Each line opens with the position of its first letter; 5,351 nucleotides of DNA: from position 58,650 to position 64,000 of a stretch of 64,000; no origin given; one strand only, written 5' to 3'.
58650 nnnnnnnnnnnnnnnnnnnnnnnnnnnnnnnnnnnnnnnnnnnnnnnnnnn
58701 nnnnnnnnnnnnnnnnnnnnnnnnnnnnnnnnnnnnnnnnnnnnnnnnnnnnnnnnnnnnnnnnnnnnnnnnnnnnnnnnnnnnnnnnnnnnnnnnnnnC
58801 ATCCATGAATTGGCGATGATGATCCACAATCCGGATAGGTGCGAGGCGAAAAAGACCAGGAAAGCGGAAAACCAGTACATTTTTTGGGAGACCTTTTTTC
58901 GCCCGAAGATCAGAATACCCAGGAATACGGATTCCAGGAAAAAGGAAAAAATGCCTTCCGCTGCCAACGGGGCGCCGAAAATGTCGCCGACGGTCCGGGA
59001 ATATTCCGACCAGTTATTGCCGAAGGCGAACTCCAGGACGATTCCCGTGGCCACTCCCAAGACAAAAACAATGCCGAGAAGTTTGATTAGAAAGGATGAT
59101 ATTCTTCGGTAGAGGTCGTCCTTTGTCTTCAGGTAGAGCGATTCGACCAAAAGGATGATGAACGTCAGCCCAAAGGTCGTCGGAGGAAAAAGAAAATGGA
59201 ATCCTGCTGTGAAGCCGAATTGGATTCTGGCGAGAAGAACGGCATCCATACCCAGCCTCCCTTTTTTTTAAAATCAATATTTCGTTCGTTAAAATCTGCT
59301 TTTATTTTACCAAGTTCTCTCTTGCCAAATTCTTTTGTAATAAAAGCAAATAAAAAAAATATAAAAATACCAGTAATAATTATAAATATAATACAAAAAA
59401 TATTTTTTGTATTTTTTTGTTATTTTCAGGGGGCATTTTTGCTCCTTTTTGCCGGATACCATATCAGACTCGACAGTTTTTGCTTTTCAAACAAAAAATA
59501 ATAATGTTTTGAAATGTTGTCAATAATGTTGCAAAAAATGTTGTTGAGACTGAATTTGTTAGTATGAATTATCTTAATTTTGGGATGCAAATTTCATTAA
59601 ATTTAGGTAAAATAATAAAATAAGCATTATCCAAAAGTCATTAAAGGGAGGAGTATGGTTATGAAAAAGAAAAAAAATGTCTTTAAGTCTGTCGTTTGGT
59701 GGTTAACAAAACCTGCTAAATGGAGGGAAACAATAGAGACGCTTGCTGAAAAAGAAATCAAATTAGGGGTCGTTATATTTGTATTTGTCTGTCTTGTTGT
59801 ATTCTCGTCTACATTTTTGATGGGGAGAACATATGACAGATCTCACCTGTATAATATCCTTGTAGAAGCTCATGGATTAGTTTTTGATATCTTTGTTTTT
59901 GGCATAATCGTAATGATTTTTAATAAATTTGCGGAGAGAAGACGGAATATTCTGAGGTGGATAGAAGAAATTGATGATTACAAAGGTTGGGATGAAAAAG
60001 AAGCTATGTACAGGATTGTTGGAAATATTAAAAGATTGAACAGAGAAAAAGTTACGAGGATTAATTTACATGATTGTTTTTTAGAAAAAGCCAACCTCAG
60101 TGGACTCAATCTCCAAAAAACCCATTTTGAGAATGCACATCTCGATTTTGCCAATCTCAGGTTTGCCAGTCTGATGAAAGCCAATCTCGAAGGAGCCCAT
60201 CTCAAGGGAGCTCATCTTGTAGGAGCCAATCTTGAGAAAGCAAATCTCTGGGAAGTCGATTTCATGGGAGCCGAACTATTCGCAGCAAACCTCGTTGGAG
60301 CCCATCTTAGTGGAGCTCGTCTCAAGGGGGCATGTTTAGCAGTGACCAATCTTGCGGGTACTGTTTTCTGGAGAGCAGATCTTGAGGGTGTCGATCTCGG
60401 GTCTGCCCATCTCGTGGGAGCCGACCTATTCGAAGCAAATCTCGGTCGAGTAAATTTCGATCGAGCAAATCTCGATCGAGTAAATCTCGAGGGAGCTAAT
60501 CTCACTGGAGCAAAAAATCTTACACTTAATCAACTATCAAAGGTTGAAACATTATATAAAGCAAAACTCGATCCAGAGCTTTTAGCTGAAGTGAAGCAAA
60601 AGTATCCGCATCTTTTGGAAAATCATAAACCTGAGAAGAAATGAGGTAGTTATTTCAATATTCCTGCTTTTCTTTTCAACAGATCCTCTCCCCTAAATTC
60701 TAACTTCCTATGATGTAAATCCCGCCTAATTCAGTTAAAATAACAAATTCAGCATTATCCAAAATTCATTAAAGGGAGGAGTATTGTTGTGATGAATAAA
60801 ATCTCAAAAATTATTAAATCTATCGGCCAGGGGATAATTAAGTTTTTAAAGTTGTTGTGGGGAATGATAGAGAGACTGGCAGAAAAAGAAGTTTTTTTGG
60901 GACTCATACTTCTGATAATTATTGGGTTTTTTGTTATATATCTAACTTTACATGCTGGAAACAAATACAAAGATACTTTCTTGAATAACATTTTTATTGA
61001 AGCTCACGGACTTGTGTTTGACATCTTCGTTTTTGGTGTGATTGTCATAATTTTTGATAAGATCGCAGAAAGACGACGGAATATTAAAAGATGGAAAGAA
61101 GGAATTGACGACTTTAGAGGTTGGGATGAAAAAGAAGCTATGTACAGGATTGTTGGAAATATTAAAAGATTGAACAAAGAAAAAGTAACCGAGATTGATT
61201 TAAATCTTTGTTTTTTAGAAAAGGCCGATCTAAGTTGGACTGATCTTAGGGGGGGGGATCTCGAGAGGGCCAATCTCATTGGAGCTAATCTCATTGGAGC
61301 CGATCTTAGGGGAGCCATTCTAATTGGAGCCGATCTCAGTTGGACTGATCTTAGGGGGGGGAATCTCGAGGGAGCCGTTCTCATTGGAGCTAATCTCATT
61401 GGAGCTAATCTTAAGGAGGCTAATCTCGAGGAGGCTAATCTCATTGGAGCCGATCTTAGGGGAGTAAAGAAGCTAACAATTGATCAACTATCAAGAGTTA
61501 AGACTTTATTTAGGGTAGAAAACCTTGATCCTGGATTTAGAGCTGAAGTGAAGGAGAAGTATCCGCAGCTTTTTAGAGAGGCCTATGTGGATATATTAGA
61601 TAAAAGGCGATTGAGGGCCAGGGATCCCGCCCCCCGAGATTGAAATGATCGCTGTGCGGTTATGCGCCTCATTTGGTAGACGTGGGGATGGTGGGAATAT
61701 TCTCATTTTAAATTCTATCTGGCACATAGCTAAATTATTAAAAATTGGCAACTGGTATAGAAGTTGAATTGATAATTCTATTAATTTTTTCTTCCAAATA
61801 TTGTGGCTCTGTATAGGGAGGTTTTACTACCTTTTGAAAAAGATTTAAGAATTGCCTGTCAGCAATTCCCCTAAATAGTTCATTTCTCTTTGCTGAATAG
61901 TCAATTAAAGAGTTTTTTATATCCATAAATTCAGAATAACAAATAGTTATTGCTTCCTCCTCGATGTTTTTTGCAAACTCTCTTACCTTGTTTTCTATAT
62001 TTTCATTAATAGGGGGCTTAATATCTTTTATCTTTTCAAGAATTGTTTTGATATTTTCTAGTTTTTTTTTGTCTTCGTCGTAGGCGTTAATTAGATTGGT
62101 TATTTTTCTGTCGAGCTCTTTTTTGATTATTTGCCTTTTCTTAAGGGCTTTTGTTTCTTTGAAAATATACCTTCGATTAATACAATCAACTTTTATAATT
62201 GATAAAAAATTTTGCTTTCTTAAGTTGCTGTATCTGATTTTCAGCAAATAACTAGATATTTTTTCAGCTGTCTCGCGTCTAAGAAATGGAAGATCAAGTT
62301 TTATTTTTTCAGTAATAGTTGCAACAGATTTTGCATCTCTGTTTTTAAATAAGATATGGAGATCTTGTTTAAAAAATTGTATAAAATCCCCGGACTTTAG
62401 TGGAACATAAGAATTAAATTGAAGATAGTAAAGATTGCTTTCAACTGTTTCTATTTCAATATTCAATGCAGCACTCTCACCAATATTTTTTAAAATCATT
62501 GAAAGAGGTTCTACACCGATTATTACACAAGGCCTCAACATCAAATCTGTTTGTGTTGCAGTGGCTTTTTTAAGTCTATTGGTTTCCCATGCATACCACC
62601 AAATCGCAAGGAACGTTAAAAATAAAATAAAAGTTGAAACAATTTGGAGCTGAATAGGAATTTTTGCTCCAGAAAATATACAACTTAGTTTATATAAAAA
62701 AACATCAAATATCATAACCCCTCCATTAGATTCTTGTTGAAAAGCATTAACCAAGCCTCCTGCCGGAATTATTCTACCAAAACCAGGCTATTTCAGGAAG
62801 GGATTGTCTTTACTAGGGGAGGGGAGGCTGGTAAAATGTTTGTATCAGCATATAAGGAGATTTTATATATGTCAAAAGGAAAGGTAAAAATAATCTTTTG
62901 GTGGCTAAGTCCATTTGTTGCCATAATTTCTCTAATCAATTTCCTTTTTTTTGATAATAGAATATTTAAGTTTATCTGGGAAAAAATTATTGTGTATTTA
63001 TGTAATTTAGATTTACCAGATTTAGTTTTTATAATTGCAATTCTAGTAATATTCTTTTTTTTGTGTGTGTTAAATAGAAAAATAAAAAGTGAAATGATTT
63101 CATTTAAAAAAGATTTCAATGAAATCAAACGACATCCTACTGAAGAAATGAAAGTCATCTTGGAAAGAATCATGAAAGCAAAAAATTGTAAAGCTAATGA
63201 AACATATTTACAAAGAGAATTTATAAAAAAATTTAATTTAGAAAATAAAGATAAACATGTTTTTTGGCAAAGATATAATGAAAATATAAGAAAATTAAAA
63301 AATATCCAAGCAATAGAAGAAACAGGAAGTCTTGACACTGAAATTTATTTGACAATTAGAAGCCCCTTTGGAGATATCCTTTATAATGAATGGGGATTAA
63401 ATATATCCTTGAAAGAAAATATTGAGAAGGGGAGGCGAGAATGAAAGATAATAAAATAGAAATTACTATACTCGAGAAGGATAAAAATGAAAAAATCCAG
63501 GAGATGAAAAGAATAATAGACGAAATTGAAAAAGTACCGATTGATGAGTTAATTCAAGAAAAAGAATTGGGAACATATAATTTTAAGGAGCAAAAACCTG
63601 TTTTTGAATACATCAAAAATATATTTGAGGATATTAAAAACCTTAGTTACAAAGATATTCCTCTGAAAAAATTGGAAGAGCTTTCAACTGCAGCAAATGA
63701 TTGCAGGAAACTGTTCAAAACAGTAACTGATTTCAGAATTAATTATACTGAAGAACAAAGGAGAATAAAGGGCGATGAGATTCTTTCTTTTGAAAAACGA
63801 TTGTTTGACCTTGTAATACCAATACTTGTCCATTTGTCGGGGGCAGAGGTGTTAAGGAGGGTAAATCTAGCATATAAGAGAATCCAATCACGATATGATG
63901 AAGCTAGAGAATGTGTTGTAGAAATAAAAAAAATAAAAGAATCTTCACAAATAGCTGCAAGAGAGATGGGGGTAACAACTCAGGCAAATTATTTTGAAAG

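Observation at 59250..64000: Sharply AT-rich island after cydA carrying duplicated membrane pentapeptide-repeat genes and three proteins of unknown function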

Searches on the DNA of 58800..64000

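Call 81: search_rna_families(source=window, start=58800, end=64000, threshold=evalue, max_evalue=0.1)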
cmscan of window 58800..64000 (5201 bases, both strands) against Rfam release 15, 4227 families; matches with E-value up to 0.1: 1.
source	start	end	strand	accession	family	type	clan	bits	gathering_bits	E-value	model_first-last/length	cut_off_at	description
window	59079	59269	-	RF02091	DAOA-AS1_2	Gene; lncRNA;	-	27.5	43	0.0037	1-205/205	no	DAOA antisense RNA 1 conserved region 2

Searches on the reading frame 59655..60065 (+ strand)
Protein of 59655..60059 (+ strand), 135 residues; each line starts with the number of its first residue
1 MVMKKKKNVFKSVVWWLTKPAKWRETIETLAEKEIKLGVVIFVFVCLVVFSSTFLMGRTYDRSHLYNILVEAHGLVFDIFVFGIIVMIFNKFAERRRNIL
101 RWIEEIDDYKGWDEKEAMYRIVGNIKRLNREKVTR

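Call 23: find_homologous_proteins(query=window:59655-60059:+)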
Query window:59655-60059:+ (135 aa): 11 proteins with E <= 0.001 among 15 candidates.
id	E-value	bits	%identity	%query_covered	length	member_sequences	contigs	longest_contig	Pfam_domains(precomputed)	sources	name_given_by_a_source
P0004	1.6e-33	133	54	84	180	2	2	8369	PF13599.14,PF00805.29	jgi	jgi:hypothetical protein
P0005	6.8e-32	128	52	81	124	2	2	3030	-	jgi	jgi:hypothetical protein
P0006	3.5e-22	97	47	72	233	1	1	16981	PF00805.29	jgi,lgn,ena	-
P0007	1.0e-21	95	56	57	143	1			-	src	-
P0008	3.0e-18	84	59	51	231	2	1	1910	PF13576.13,PF13599.14,PF00805.29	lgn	-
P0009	1.2e-17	82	54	55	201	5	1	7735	PF13576.13,PF13599.14,PF00805.29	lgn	-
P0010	1.3e-16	79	57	50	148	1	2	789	-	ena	-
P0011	2.5e-14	71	56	52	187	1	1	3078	PF13576.13,PF13599.14,PF00805.29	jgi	jgi:BTB/POZ domain-containing protein KCTD9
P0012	3.2e-14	71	41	76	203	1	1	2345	PF00805.29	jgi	-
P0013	9.0e-14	69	56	50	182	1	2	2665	PF13599.14,PF00805.29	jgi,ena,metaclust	metaclust:\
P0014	8.1e-13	66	59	44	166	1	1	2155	PF00805.29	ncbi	-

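Call 25: find_encoding_contigs(protein=P0006, flank=10000, max_places=3)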
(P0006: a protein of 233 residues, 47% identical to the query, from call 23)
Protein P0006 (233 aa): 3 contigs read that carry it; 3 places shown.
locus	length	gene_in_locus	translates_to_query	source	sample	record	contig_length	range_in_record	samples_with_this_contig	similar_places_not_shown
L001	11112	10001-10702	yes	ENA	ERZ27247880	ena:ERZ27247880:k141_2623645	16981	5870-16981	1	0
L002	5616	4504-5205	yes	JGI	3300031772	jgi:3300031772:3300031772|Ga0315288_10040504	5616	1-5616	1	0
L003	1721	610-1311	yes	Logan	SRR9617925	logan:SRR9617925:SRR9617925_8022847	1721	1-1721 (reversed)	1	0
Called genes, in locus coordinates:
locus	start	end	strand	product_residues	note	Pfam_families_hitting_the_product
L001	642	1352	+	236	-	-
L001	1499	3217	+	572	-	PF10592:AIPR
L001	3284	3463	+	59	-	PF14354:Lar_restr_allev (faint)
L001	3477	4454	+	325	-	PF13676:TIR_2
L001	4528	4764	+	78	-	PF09723:Zn_ribbon_8 (faint)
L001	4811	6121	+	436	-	PF00515:TPR_1 (faint), PF07719:TPR_2 (faint), PF13174:TPR_6 (faint), PF13181:TPR_8 (faint), PF13424:TPR_12, PF17874:TPR_MalT (weak), PF13424:TPR_12, PF13374:TPR_10 (weak), +5 more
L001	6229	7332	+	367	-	PF13174:TPR_6 (faint), PF13424:TPR_12 (faint), PF12895:ANAPC3 (faint), PF13176:TPR_7 (faint), PF00515:TPR_1 (weak), PF07719:TPR_2 (weak), PF13181:TPR_8 (weak), PF00515:TPR_1 (weak), +11 more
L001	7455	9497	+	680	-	PF00753:Lactamase_B, PF23023:Anti-Pycsar_Apyc1 (weak), PF12706:Lactamase_B_2, PF17957:Big_7 (faint)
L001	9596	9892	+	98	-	-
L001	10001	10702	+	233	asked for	PF00805:Pentapeptide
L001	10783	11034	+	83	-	-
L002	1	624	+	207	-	?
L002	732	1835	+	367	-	PF13174:TPR_6 (faint), PF13424:TPR_12 (faint), PF12895:ANAPC3 (faint), PF13176:TPR_7 (faint), PF00515:TPR_1 (weak), PF07719:TPR_2 (weak), PF13181:TPR_8 (weak), PF00515:TPR_1 (weak), +11 more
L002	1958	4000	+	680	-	PF00753:Lactamase_B, PF23023:Anti-Pycsar_Apyc1 (weak), PF12706:Lactamase_B_2, PF17957:Big_7 (faint)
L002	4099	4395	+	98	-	-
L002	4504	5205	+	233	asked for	PF00805:Pentapeptide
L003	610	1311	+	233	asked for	PF00805:Pentapeptide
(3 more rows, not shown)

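Call 26: find_encoding_contigs(protein=P0004, flank=10000, max_places=3)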
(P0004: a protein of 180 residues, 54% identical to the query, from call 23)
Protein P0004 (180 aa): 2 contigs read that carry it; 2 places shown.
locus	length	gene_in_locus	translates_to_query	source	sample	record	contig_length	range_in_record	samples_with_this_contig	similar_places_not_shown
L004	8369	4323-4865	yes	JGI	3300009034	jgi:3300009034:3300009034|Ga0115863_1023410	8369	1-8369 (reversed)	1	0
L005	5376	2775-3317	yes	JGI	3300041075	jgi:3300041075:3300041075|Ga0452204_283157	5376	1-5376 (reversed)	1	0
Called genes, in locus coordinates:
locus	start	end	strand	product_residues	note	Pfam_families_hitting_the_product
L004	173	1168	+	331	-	PF00072:Response_reg, PF13487:HD_5, PF01966:HD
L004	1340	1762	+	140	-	-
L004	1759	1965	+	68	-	-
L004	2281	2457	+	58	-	-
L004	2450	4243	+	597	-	PF00805:Pentapeptide, PF13576:Pentapeptide_3 (faint), PF13599:Pentapeptide_4, PF00805:Pentapeptide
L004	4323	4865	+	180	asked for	PF00805:Pentapeptide, PF13599:Pentapeptide_4 (weak), PF00805:Pentapeptide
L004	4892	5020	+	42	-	-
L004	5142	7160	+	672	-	PF00580:UvrD-helicase, PF13245:AAA_19, PF13361:UvrD_C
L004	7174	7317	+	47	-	-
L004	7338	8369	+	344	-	?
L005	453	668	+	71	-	-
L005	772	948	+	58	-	-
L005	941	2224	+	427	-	PF00805:Pentapeptide, PF13576:Pentapeptide_3 (faint), PF13599:Pentapeptide_4, PF00805:Pentapeptide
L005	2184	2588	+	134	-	PF13599:Pentapeptide_4 (weak), PF00805:Pentapeptide, PF13576:Pentapeptide_3 (weak), PF00805:Pentapeptide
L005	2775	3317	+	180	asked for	PF00805:Pentapeptide, PF13599:Pentapeptide_4 (weak), PF00805:Pentapeptide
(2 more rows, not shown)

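Call 70: find_related_loci(query=A5, collection=viral_contigs, flank=10000)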
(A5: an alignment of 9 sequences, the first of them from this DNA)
Query A5 (137 aa) in viral_contigs; peptide patterns used: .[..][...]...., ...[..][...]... (x = any residue, [..] = any of these).
54 stretches matched a pattern, but none encodes a relative of the query by tblastn (E <= 1e-3).

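Call 71: search_solved_structures(query=A5, max_evalue=1)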
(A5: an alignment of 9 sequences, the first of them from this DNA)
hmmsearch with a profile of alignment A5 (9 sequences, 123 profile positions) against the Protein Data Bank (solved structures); distinct sequences matched with E-value up to 1: 2.
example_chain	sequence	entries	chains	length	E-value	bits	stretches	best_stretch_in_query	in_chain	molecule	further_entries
8xz8_A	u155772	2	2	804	0.74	13.1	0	57-90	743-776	Angiotensin-converting enzyme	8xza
8y32_A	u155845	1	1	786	0.76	13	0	57-90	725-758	Angiotensin-converting enzyme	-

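Call 77: search_protein_families(library=phrogs, proteins=[window:59655-60059:+], max_evalue=0.1)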
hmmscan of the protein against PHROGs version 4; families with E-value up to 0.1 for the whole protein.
window:59655-60059:+ (135 aa): 2 families
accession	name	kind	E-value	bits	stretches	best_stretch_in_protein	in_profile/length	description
phrog_12514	-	unknown function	2.8e-07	31.2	1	23-133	13-120/287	-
phrog_26661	-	unknown function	0.055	13.5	1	20-98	158-232/296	-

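Call 86: find_encoding_contigs(protein=P0009, flank=10000, max_places=3)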
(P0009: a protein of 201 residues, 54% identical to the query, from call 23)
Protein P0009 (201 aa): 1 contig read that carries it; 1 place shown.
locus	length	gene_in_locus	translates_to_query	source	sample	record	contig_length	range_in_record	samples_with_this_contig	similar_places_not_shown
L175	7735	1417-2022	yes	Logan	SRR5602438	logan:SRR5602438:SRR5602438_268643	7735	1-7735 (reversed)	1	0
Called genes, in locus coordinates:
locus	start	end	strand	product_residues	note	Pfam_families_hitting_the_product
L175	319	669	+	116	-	-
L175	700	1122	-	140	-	PF14470:bPH_3 (weak), PF09851:SHOCT (weak)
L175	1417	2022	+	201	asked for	PF13576:Pentapeptide_3 (faint), PF13599:Pentapeptide_4, PF00805:Pentapeptide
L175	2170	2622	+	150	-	-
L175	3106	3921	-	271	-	PF05552:MS_channel_1st_1, PF21088:MS_channel_1st (weak), PF00924:MS_channel_2nd, PF21082:MS_channel_3rd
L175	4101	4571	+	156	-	PF21981:RecX_HTH3 (faint), PF21982:RecX_HTH1 (weak), PF02631:RecX_HTH2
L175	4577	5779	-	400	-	PF02222:ATP-grasp (weak), PF07478:Dala_Dala_lig_C (weak), PF13535:ATP-grasp_4 (weak)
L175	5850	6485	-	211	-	PF01596:Methyltransf_3, PF13578:Methyltransf_24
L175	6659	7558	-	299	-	PF01145:Band_7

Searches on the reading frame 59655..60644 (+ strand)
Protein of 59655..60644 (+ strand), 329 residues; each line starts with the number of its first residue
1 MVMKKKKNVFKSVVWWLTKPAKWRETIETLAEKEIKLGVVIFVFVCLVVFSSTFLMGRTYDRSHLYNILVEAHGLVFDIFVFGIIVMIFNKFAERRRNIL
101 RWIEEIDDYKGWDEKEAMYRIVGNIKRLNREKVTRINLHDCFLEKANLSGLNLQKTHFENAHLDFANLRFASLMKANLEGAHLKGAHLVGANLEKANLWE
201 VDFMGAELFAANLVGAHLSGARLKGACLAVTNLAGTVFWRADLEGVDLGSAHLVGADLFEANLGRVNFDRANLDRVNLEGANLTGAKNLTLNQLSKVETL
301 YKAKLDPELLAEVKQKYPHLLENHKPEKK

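Call 11: search_protein_families(library=pfam, proteins=[window:59655-60644:+], max_evalue=1)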
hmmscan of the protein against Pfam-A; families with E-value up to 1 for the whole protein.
window:59655-60644:+ (329 aa): 3 families
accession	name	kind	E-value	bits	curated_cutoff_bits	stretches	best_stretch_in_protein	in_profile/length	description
PF00805.28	Pentapeptide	-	2.2e-34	117.1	20.2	4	171-208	1-38/40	Pentapeptide repeats (8 copies)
PF13599.13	Pentapeptide_4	-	1.2e-17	64.2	38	3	137-212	2-77/78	Pentapeptide repeat region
PF13576.12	Pentapeptide_3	-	9.5e-10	39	27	1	238-281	1-47/48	Pentapeptide repeats (9 copies)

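Call 12: search_protein_families(library=padloc, proteins=[window:59655-60644:+], max_evalue=1)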
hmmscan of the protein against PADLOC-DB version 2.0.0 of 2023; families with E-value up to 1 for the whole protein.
window:59655-60644:+ (329 aa): 0 families

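Call 13: search_protein_families(library=ncbifam, proteins=[window:59655-60644:+], max_evalue=1)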
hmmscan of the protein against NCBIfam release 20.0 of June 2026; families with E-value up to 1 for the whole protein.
window:59655-60644:+ (329 aa): 19 families
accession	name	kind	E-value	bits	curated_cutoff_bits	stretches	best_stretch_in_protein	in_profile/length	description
NF052603.1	penta_Alr5209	equivalog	1.2e-24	86.6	125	3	191-275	18-97/113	Alr5209 family pentapeptide repeat protein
NF047416.1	penta_HetL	equivalog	1.5e-24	86.7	260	2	132-233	14-115/218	heterocyst differentiation pentapeptide repeat protein HetL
NF011743.0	PRK15196.1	equivalog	3.8e-19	68.8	354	1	143-292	194-343/350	type III secretion system effector PipB2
NF011744.0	PRK15197.1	equivalog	8.1e-17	61.3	274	2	201-288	179-272/291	SPI-2 type III secretion system effector PipB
NF000071.4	penta_rpt_QnrA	exception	1.1e-13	51.5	450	1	126-287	21-183/218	QnrA family quinolone resistance pentapeptide repeat protein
NF033086.2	penta_rpt_Qnr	equivalog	3e-12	46.7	240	1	127-290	11-180/211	Qnr family pentapeptide repeat protein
NF000056.3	penta_rpt_QnrS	exception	3.2e-10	40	460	1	137-257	68-188/218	QnrS family quinolone resistance pentapeptide repeat protein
NF000349.1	mfpA_AE000516.2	equivalog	3.6e-10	39.9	360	1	129-273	15-159/183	pentapeptide repeat protein MfpA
NF012152.0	penta_rpt_QnrC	exception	1.8e-09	37.9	500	1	134-288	34-184/221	QnrC family quinolone resistance pentapeptide repeat protein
NF038182.1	penta_rpt_SmQnr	exception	2.8e-09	37.1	460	1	177-258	116-197/215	SmQnr family pentapeptide repeat protein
NF012151.0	penta_rpt_QnrAS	exception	1.3e-08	35.2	490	2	137-231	68-162/218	QnrAS family quinolone resistance pentapeptide repeat protein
NF000421.1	penta_rpt_QnrVC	exception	1.9e-08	34.5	460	1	152-286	48-182/218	QnrVC family quinolone resistance pentapeptide repeat protein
NF000420.1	penta_rpt_QnrB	exception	2.8e-07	30.7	460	1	175-254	113-192/214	QnrB family quinolone resistance pentapeptide repeat protein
NF000139.2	penta_rpt_QnrD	exception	6.5e-07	29.5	425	1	128-280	56-198/214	QnrD family quinolone resistance pentapeptide repeat protein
NF033375.2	penta_rpt_QnrE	exception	1.7e-06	28.2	480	1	150-262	78-195/214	QnrE family quinolone resistance pentapeptide repeat protein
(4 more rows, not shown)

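Call 15: find_encoding_contigs(protein=window:59655-60641:+, flank=10000, max_places=6)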
Protein window:59655-60641:+ (329 aa): no gene with exactly this product is on record in the collection.
